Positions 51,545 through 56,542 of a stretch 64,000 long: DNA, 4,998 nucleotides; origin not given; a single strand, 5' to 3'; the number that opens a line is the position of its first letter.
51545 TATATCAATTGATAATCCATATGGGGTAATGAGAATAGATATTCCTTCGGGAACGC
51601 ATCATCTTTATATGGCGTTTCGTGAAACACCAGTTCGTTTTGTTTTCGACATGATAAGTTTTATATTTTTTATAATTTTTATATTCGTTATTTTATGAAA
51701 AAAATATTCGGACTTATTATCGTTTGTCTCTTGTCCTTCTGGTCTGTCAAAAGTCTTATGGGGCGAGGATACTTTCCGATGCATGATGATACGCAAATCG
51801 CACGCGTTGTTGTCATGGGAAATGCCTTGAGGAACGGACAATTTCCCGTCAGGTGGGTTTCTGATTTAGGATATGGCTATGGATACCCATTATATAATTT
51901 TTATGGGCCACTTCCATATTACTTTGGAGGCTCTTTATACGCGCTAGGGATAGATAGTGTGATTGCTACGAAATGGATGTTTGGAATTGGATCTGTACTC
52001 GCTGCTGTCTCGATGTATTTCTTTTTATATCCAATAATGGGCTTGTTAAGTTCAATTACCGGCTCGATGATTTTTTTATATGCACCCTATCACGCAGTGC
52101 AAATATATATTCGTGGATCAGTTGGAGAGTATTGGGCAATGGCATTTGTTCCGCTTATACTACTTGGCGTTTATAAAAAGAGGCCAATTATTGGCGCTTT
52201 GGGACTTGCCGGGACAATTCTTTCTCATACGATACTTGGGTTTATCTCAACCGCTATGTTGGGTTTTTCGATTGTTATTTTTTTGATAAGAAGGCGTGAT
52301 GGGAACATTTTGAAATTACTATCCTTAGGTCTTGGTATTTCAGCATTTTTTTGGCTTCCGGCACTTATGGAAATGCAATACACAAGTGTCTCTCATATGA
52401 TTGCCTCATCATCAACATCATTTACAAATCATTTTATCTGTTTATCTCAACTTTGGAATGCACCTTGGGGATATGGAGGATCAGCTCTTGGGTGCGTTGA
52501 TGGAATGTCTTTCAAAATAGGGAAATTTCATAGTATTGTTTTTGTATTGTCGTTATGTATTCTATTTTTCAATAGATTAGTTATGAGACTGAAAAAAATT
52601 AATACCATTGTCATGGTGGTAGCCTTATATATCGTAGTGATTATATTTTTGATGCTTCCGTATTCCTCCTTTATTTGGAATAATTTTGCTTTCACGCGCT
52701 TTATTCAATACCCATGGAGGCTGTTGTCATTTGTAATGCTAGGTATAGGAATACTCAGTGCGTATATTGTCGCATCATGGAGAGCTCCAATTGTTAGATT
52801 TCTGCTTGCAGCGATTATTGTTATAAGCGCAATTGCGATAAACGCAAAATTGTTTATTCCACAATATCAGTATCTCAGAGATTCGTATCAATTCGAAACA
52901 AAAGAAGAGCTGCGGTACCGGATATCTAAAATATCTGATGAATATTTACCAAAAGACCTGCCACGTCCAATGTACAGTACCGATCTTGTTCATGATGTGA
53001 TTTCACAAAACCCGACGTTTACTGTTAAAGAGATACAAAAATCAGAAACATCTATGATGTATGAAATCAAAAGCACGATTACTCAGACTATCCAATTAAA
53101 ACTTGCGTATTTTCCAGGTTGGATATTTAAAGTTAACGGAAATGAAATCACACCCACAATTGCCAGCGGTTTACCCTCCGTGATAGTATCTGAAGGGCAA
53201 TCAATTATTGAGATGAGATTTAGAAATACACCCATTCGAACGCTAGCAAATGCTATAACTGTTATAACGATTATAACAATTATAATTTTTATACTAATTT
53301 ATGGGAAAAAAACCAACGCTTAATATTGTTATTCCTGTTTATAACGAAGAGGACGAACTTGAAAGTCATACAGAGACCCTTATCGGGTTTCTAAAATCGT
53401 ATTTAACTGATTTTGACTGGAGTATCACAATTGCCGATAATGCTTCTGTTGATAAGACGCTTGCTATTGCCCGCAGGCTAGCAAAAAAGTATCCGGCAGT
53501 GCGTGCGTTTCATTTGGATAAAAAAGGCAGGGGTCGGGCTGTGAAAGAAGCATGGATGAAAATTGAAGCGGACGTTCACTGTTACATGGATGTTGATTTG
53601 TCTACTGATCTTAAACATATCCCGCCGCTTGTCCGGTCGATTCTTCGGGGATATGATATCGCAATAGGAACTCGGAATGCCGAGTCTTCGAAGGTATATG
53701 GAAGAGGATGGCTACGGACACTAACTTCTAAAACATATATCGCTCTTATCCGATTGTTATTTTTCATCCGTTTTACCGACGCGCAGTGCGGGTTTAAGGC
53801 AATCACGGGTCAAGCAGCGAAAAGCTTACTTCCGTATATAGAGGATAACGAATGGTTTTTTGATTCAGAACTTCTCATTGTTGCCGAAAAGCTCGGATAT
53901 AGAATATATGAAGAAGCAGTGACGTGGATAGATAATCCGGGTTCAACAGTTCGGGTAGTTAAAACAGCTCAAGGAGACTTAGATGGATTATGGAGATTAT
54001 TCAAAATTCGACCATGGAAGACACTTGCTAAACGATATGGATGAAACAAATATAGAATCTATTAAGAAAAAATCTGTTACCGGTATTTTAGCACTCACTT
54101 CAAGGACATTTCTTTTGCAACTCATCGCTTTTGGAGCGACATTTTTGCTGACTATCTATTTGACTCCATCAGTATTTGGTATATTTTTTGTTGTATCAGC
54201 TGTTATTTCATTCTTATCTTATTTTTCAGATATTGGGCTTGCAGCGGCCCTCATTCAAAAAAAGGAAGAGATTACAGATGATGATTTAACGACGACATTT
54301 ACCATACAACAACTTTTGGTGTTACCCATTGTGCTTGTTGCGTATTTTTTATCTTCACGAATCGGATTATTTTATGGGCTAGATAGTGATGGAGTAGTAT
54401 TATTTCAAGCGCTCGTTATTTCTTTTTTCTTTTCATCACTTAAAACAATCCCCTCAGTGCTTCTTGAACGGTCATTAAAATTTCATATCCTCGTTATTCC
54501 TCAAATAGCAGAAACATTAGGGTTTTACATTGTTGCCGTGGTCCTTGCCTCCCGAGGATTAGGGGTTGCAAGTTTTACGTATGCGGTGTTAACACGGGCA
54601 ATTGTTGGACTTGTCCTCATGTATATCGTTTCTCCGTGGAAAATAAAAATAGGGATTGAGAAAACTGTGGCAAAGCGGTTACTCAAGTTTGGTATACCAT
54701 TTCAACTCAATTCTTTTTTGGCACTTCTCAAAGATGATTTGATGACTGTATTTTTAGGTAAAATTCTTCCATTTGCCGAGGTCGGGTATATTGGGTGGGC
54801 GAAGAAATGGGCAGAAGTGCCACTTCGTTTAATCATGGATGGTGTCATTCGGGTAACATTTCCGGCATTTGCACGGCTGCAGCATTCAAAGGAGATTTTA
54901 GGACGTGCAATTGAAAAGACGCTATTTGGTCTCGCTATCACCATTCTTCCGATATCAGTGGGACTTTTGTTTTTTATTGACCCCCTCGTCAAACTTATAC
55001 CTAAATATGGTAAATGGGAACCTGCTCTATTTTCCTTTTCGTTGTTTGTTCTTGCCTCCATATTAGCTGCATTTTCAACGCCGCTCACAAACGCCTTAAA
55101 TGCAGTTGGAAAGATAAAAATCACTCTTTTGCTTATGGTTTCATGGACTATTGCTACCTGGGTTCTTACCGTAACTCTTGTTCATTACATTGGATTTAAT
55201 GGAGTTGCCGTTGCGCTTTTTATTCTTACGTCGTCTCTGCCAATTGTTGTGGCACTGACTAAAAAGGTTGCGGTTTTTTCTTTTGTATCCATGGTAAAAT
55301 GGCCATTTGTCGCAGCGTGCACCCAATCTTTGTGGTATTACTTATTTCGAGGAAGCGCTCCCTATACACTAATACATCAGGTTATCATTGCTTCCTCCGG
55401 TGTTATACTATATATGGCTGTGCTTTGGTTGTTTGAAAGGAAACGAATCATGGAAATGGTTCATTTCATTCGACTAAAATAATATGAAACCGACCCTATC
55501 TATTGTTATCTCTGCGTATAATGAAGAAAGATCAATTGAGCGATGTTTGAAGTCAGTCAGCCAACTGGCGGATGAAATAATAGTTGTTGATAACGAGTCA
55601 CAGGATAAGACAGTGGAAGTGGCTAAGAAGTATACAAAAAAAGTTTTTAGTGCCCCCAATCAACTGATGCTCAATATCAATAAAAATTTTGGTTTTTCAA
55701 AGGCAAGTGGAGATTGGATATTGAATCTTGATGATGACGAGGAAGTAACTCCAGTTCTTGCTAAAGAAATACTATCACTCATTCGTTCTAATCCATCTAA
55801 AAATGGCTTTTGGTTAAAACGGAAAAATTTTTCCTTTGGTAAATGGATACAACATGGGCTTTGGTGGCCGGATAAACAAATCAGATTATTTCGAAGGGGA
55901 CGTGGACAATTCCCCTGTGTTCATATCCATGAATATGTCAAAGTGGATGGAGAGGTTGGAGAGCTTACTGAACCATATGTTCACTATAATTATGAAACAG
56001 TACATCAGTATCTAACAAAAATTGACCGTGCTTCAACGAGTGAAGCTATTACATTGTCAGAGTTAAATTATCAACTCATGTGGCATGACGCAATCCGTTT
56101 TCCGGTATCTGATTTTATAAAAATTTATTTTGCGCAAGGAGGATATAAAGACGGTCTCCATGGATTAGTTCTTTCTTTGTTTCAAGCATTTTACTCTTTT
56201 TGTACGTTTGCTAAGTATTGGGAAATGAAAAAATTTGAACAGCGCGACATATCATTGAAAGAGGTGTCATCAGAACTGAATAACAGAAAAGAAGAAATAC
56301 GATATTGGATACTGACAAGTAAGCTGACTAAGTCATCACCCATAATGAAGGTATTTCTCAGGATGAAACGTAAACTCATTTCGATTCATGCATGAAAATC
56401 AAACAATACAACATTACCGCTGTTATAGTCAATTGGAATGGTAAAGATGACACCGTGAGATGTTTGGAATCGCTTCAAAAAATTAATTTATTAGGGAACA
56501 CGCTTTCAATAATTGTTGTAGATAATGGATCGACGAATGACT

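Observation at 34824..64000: At least 29-kb surface-glycosylation locus with paralog expansion of GT-C-type membrane glycosyltransferases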

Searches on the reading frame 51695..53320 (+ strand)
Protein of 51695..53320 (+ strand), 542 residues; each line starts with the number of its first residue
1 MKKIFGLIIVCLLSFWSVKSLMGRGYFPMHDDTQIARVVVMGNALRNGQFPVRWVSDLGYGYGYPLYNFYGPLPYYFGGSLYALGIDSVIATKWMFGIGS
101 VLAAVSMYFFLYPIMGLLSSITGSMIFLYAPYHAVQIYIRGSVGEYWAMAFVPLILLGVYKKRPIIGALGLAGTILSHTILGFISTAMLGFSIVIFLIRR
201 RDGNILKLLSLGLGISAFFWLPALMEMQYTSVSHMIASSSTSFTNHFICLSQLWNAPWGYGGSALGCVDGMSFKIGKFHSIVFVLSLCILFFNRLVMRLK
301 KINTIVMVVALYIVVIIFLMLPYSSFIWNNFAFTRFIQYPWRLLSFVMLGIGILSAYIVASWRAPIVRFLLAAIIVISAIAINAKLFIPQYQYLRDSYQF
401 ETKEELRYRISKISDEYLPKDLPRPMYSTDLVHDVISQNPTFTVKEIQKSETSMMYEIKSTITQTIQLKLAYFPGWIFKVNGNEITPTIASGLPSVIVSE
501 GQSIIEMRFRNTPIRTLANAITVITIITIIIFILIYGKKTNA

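Call 4: search_protein_families(library=pfam, proteins=[window:51695-53320:+], max_evalue=0.01)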
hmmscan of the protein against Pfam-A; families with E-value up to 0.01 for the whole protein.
window:51695-53320:+ (542 aa): 1 family
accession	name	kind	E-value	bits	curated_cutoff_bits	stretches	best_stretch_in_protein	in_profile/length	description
PF10131.15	PTPS_related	-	2.8e-07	29.8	26.4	1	67-390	1-311/621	6-pyruvoyl-tetrahydropterin synthase related domain; membrane protein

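Call 9: search_protein_families(library=ncbifam, proteins=[window:51695-53320:+], max_evalue=0.1)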
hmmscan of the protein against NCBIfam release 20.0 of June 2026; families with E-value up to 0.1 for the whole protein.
window:51695-53320:+ (542 aa): 0 families

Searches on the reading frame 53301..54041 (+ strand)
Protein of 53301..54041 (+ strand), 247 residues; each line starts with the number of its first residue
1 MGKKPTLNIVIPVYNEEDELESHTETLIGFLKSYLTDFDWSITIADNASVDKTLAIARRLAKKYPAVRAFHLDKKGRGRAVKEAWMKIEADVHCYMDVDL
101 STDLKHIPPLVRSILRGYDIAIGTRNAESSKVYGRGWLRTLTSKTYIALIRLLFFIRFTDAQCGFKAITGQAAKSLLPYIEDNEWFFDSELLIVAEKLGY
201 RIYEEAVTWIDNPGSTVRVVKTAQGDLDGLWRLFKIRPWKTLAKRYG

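Call 4: search_protein_families(library=pfam, proteins=[window:53301-54041:+], max_evalue=0.01)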
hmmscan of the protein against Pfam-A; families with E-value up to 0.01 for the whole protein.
window:53301-54041:+ (247 aa): 1 family
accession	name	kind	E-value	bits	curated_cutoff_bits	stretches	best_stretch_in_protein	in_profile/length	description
PF00535.33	Glycos_transf_2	-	1.9e-20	73.9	23.3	1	9-162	2-153/168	Glycosyl transferase family 2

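Call 39: search_solved_structures(query=window:53301-54041:+, max_evalue=0.001)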
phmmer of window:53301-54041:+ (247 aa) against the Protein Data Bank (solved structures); distinct sequences matched with E-value up to 0.001: 7.
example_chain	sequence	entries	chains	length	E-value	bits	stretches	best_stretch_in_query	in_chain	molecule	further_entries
5mlz_A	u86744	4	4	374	4.4e-16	62.4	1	7-169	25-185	Dolichol monophosphate mannose synthase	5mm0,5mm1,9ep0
5eke_A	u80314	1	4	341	3.1e-06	30.1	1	7-161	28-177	Uncharacterized glycosyltransferase sll0501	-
5ekp_C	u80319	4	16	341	3.2e-06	30.1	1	7-161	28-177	Uncharacterized glycosyltransferase sll0501 | Glycosyltransferase sll0501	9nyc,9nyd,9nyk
9nye_A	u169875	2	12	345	3.3e-06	30.1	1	7-160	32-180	Glycosyltransferase sll0501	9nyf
9hwj_A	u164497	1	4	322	0.00015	24.6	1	7-166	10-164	Undecaprenyl-phosphate 4-deoxy-4-formamido-L-arabinose transferase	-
9bhc_C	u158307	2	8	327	0.00036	23.4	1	7-127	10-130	Undecaprenyl-phosphate 4-deoxy-4-formamido-L-arabinose transferase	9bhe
8vxh_A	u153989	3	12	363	0.00046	23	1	7-127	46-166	Undecaprenyl-phosphate 4-deoxy-4-formamido-L-arabinose transferase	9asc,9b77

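Call 66: search_protein_families(library=ncbifam, proteins=[window:53301-54041:+], max_evalue=0.00001)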
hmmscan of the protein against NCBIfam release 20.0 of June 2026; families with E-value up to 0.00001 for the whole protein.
window:53301-54041:+ (247 aa): 8 families
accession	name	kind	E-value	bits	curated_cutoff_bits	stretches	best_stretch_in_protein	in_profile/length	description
NF047588.1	GlcsyltransPgfSStrep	equivalog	6.6e-13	48.5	500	1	7-183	3-174/308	glycosyltransferase PgfS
NF041391.1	DPhHxTase_Halo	equivalog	2.6e-09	36.4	375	1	34-216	19-190/213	dolichyl-phosphate hexose transferase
NF007986.1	PRK10714.1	equivalog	4.7e-09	35.7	529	1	7-168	8-164/316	undecaprenyl-phosphate 4-deoxy-4-formamido-L-arabinose transferase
TIGR04182.1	glyco_TIGR04182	equivalog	3.6e-08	33.1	325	1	9-213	4-194/293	S-layer glycoprotein N-glycosyltransferase AglJ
TIGR03937.1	PgaC_IcaA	equivalog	2e-07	30.4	422.3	1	3-122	43-158/407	poly-beta-1,6-N-acetyl-D-glucosamine synthase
NF007482.0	PRK10073.1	equivalog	6.1e-07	28.8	423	1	3-99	4-95/334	glycosyltransferase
NF038302.1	EPS_HpsE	equivalog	1e-06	27.9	300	1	7-101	3-98/307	hormogonium polysaccharide biosynthesis glycosyltransferase HpsE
TIGR03111.1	glyc2_xrt_Gpos1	hypoth_equivalog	5.2e-06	25.5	363.95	1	2-99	46-141/439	TIGR03111 family XrtG-associated glycosyltransferase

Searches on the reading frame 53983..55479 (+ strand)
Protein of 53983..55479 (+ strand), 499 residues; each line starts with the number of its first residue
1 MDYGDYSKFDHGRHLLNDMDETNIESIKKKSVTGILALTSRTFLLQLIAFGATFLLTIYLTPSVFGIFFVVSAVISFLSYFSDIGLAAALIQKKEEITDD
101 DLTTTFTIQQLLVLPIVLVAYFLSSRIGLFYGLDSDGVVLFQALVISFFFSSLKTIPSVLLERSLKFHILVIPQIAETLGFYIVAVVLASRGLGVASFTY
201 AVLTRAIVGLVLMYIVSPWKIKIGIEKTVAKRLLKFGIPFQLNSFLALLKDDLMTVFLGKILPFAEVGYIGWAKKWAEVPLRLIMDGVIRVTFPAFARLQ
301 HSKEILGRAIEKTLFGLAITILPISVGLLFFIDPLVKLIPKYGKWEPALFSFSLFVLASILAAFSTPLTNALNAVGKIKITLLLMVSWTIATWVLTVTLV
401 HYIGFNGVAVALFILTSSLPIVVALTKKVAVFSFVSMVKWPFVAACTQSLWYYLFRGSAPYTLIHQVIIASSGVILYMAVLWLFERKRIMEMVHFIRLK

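Call 4: search_protein_families(library=pfam, proteins=[window:53983-55479:+], max_evalue=0.01)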
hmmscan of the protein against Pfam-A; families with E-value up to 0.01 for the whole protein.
window:53983-55479:+ (499 aa): 2 families
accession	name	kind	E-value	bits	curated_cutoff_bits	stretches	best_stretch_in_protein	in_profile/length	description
PF13440.11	Polysacc_synt_3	-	4.8e-47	161.1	23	1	60-339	6-283/293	Polysaccharide biosynthesis protein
PF01943.22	Polysacc_synt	-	6.1e-21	75.5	28.2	1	32-300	2-274/274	Polysaccharide biosynthesis protein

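Call 66: search_protein_families(library=ncbifam, proteins=[window:54037-55479:+], max_evalue=0.00001)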
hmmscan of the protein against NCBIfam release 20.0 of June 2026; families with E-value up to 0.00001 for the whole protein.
window:54037-55479:+ (481 aa): 3 families
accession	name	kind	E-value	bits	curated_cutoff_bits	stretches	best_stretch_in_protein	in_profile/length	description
NF007773.0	PRK10459.1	equivalog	2.1e-27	96.3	273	1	8-474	2-475/492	MOP flippase family protein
NF058658.1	Oglyco_Wzx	exception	3.9e-25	88.8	720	1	7-479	4-476/478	O-glycosylation flippase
NF047674.1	TeichurnBiosyTuaB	equivalog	1.7e-17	63.7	580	1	7-451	2-449/469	teichuronic acid biosynthesis protein TuaB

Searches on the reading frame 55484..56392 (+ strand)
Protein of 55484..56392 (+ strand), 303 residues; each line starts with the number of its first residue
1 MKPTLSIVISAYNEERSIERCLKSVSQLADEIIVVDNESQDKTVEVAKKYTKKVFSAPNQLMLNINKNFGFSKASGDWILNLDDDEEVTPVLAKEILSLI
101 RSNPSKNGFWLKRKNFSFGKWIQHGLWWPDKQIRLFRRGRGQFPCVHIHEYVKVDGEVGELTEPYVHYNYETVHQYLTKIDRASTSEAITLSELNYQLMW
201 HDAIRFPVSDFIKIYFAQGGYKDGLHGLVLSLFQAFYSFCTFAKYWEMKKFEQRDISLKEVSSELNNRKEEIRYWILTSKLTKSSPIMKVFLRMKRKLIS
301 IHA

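Call 4: search_protein_families(library=pfam, proteins=[window:55484-56392:+], max_evalue=0.01)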
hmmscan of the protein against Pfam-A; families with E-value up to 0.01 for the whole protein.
window:55484-56392:+ (303 aa): 4 families
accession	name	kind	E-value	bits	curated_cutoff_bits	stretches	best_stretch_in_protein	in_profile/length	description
PF00535.33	Glycos_transf_2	-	2e-25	90.1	23.3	1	6-140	1-146/168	Glycosyl transferase family 2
PF10111.15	Glyco_tranf_2_2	-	7.4e-05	22.8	27.3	1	6-102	1-108/276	Glycosyltransferase like family 2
PF13704.12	Glyco_tranf_2_4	-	0.00012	22.9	27.5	1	13-86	2-82/98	Glycosyl transferase family 2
PF13641.12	Glyco_tranf_2_3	-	0.00049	20.6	27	1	3-99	1-110/230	Glycosyltransferase like family 2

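Call 40: search_solved_structures(query=window:55484-56392:+, max_evalue=0.001)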
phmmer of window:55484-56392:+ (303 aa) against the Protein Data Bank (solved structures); distinct sequences matched with E-value up to 0.001: 14.
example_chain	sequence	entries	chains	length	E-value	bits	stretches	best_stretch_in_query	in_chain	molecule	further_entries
22ao_A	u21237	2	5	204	2.5e-15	59.9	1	1-112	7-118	GmaR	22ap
7ue2_A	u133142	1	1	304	2.4e-07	33.7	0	15-102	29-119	RPB_PLP3_R6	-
7msk_A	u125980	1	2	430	5.3e-07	32.5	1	3-86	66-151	Glyco_trans_2-like domain-containing protein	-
6p61_A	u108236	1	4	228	5.3e-07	32.5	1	2-104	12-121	Glycosyltransferase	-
5mlz_A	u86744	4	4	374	1.6e-05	27.6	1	5-102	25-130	Dolichol monophosphate mannose synthase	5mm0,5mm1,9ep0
5tze_C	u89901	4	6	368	3e-05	26.8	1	5-103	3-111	Glycosyl transferase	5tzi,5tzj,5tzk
5tz8_A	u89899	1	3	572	8.2e-05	25.3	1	5-103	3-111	Glycosyl transferase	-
7msp_A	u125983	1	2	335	8.6e-05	25.3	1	3-85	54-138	SPbeta prophage-derived glycosyltransferase SunS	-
9omm_A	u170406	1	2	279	0.0001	25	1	5-106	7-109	Glycosyltransferase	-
9omh_A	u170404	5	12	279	0.0001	25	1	5-106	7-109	Glycosyltransferase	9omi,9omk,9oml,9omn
9omj_A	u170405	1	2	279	0.0001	25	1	5-106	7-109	Glycosyltransferase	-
7msn_A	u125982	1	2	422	0.00023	23.9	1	3-85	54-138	SPbeta prophage-derived glycosyltransferase SunS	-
8vh7_A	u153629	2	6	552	0.00067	22.3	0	2-87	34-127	Heparosan synthase B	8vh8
8viw_A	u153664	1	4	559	0.00069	22.3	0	2-86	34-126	Heparosan synthase B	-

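Call 66: search_protein_families(library=ncbifam, proteins=[window:55484-56392:+], max_evalue=0.00001)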
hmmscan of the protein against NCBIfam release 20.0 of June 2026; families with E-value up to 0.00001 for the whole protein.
window:55484-56392:+ (303 aa): 9 families
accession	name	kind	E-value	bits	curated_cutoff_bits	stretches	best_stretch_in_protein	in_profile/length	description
TIGR04283.1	glyco_like_mftF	equivalog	4.5e-14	52.6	182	1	5-112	1-110/221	TIGR04283 family arsenosugar biosynthesis glycosyltransferase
NF007482.0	PRK10073.1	equivalog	2.2e-11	43.4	423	1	2-101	5-111/334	glycosyltransferase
TIGR04195.1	S_glycosyl_SunS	equivalog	7e-10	38.3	350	1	3-86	57-142/421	SunS family peptide S-glycosyltransferase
NF050050.1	ProtGlycPglI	equivalog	1.5e-09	37.7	500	1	2-94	1-102/306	GalNAc(5)-diNAcBac-PP-undecaprenol beta-1,3-glucosyltransferase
NF038302.1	EPS_HpsE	equivalog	1.4e-08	34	300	1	5-93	3-104/307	hormogonium polysaccharide biosynthesis glycosyltransferase HpsE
NF010496.0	PRK13915.1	equivalog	3.7e-08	32.8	262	1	4-59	32-93/307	glucosyl-3-phosphoglycerate synthase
NF041875.1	EPS_EpsD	equivalog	1.5e-07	31.1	370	1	5-95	1-99/325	exopolysaccharide biosynthesis glycosyltransferase EpsD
NF045692.1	OglycostaseCruG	equivalog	2.5e-06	26.7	600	0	4-96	42-148/386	2'-O-glycosyltransferase CruG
NF047683.1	TeichurnBiosyTuaG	equivalog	3.1e-06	27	400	1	2-90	5-101/252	teichuronic acid biosynthesis protein TuaG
